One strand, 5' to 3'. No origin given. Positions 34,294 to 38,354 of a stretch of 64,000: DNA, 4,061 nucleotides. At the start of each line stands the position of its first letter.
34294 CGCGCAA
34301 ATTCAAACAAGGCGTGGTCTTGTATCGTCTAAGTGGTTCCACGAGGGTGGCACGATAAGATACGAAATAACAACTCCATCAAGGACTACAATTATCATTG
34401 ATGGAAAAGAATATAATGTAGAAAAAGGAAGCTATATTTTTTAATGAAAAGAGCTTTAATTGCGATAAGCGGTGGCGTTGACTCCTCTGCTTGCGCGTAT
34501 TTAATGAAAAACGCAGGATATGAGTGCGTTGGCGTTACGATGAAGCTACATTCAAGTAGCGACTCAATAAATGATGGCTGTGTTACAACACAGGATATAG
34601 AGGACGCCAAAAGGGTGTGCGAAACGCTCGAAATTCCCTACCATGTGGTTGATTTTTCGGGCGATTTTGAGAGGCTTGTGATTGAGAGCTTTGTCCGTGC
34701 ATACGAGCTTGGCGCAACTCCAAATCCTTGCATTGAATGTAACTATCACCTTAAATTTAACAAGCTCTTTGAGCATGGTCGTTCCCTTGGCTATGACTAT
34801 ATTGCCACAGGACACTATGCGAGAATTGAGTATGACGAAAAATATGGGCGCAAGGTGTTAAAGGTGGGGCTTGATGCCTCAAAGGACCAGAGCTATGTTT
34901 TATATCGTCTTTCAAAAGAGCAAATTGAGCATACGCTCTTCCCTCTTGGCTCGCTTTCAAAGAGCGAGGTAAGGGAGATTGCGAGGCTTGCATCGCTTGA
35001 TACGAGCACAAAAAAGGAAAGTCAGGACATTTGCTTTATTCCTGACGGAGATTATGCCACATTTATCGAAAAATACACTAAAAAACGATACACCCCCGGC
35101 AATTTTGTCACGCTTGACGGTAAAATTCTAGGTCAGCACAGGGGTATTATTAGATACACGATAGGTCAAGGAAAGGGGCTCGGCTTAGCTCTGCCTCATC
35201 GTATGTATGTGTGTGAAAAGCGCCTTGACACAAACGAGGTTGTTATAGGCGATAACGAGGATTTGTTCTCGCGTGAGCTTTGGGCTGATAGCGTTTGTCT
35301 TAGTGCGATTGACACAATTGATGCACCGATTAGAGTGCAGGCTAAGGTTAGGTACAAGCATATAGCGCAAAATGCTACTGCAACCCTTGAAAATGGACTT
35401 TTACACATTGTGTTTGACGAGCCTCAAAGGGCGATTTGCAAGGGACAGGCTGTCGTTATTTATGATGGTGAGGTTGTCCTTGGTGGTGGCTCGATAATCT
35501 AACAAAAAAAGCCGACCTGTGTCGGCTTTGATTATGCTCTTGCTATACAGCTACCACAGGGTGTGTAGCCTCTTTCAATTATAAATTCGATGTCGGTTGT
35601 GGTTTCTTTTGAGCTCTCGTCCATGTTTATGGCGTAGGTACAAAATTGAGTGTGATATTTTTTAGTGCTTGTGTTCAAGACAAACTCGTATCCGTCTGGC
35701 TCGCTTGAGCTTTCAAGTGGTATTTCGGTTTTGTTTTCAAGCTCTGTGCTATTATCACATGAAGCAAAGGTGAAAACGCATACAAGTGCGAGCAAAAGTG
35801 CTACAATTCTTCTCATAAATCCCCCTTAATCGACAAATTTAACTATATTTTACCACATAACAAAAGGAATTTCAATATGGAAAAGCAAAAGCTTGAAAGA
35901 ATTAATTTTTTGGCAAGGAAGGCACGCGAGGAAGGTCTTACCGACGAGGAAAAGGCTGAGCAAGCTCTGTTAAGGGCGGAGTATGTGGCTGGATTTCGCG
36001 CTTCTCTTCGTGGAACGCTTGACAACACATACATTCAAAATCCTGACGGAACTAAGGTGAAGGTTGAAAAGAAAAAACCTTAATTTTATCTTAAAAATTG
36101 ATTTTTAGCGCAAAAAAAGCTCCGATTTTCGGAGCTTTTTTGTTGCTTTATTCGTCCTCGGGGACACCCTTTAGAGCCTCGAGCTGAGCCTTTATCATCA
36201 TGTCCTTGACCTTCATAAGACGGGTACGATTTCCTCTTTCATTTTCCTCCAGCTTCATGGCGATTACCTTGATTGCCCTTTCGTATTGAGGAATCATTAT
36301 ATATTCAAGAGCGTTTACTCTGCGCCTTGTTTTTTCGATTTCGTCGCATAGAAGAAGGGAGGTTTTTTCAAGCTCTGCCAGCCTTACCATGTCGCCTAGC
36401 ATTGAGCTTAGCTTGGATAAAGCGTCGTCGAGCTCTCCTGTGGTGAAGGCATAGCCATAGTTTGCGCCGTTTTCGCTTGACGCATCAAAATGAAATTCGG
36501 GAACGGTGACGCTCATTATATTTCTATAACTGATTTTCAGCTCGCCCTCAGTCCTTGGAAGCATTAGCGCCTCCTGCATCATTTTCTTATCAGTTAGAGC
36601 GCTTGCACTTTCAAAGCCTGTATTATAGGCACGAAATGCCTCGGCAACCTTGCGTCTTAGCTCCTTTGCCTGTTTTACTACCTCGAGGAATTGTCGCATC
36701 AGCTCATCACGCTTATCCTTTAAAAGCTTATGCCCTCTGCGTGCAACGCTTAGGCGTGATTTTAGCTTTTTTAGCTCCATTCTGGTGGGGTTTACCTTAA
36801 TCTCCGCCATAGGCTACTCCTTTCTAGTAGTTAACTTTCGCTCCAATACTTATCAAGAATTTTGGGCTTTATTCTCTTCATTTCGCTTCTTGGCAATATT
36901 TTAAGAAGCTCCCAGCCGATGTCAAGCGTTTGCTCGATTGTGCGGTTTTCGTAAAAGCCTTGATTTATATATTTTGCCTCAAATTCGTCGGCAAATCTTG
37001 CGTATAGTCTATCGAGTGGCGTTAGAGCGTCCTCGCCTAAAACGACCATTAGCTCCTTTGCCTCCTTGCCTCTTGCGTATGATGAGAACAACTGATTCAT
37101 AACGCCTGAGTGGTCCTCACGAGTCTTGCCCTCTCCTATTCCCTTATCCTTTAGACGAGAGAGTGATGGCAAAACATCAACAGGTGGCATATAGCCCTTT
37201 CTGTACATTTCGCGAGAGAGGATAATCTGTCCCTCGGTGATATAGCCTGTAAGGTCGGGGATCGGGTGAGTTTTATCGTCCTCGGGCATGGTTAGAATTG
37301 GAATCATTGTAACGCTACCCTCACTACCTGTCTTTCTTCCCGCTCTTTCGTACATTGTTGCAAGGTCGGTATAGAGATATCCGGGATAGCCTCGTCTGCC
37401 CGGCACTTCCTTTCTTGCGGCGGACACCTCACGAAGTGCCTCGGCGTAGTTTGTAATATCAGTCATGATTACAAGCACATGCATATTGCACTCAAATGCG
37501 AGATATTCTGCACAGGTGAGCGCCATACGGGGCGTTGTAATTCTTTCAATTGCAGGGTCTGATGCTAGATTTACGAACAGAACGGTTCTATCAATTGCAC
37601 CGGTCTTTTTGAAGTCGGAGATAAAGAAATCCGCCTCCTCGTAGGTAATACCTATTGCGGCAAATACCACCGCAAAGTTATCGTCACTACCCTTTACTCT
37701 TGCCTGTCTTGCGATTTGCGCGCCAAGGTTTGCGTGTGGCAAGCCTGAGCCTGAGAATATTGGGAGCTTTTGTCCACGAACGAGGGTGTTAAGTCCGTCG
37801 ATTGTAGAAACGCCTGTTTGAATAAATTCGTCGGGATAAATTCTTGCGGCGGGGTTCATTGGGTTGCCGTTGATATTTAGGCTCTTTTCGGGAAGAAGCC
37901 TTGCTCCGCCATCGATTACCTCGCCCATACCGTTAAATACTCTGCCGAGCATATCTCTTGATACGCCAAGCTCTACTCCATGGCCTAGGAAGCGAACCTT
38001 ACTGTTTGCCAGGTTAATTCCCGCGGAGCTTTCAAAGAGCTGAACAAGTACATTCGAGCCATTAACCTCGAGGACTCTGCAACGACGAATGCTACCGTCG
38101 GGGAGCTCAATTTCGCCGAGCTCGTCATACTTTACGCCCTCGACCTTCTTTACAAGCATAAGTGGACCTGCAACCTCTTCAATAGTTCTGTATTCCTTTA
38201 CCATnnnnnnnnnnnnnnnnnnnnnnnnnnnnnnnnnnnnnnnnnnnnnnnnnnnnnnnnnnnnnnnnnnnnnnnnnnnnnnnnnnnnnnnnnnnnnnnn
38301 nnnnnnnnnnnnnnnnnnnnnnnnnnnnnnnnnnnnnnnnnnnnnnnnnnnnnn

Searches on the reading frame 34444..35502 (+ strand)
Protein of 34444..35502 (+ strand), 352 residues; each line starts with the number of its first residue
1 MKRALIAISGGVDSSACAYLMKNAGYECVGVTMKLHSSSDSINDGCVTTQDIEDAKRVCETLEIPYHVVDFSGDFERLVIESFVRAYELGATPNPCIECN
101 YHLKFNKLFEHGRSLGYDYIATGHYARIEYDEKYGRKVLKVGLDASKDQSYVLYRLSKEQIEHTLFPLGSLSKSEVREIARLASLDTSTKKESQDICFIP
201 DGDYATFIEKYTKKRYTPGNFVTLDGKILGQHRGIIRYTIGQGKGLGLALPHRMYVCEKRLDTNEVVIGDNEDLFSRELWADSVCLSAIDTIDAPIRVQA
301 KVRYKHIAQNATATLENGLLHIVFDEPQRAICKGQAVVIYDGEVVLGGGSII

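Call 45: search_protein_families(library=pfam, max_evalue=0.001, proteins=[window:34444-35502:+])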
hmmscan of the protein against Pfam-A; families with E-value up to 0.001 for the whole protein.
window:34444-35502:+ (352 aa): 6 families
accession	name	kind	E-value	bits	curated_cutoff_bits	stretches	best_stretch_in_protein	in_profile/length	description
PF03054.22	tRNA_Me_trans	-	2.1e-72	243.5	20.6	1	3-200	2-201/202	tRNA methyl transferase HUP domain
PF20259.3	tRNA_Me_trans_M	-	8.6e-18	64.1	27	1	206-270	2-66/66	tRNA methyl transferase PRC-barrel domain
PF20258.4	tRNA_Me_trans_C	-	2.4e-15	57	20.6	1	291-351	16-77/77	Aminomethyltransferase beta-barrel domain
PF02540.23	NAD_synthase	-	4.8e-06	26.3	21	1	3-74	20-84/242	NAD synthase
PF06508.19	QueC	-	1.4e-05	25.1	22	1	3-72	1-61/210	Queuosine biosynthesis protein QueC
PF02568.20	ThiI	-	0.00097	19.2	20.5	0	3-38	5-40/197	Thiamine biosynthesis protein (ThiI)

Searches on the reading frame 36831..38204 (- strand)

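Call 27: search_protein_families(library=pfam, max_evalue=0.00001, proteins=[window:36831-38204:-])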
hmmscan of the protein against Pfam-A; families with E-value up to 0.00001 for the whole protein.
window:36831-38204:- (457 aa): 3 families
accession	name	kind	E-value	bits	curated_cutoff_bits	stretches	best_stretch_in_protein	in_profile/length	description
PF00006.31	ATP-synt_ab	-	6.1e-78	261.8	29.5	1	131-349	1-213/213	ATP synthase alpha/beta family, nucleotide-binding domain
PF22919.1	ATP-synt_VA_C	-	3.5e-34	117.3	24.7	1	354-454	1-101/101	C-terminal domain of V and A type ATP synthase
PF02874.29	ATP-synt_ab_N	-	4.6e-09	37.1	20.9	1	8-74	1-69/69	ATP synthase alpha/beta family, beta-barrel domain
